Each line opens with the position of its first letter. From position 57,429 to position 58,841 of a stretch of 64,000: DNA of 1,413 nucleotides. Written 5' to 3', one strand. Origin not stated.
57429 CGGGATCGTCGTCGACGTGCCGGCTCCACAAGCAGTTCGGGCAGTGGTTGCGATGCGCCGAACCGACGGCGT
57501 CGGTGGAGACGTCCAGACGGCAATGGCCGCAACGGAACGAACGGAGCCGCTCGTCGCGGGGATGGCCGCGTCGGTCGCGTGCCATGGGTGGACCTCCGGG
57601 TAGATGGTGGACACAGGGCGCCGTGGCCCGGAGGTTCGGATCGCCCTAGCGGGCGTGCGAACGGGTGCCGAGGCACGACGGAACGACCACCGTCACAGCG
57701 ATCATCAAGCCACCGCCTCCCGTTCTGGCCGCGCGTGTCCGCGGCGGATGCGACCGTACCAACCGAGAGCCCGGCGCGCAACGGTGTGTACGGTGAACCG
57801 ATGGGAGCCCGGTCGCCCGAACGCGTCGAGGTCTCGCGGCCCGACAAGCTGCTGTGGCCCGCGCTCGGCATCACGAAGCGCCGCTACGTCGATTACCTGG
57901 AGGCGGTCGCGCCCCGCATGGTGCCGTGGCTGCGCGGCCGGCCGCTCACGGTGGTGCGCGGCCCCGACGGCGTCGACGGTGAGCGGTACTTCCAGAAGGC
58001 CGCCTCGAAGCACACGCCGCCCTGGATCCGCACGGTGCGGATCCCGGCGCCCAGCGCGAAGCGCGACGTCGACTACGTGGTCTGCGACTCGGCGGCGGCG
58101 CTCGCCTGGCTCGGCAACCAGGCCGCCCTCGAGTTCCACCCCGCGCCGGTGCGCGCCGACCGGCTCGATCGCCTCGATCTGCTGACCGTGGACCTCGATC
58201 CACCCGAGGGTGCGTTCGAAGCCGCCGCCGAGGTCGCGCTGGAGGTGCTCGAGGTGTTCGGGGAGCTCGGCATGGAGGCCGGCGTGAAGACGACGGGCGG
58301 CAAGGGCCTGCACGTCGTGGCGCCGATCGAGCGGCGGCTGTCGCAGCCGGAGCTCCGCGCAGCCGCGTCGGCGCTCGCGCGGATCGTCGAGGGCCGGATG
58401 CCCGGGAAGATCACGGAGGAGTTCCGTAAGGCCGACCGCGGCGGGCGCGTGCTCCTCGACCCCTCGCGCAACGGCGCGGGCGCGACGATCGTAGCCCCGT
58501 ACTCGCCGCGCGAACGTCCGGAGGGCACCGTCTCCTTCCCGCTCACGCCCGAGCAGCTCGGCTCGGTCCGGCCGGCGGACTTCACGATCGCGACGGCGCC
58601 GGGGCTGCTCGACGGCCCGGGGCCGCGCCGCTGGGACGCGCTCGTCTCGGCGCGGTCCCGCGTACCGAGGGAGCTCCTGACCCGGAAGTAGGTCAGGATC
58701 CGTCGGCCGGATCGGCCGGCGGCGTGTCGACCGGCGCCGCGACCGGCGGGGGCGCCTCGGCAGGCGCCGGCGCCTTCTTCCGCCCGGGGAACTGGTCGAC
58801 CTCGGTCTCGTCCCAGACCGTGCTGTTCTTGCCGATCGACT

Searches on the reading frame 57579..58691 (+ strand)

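Call 68: search_protein_families(library=pfam, proteins=[window:57579-58691:+], max_evalue=0.001)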
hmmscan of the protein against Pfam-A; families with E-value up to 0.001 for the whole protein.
window:57579-58691:+ (370 aa): 1 family
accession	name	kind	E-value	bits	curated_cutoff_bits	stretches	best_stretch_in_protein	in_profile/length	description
PF21686.3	LigD_Prim-Pol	-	5.6e-78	262.5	27.4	1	99-344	1-247/254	LigD, primase-polymerase domain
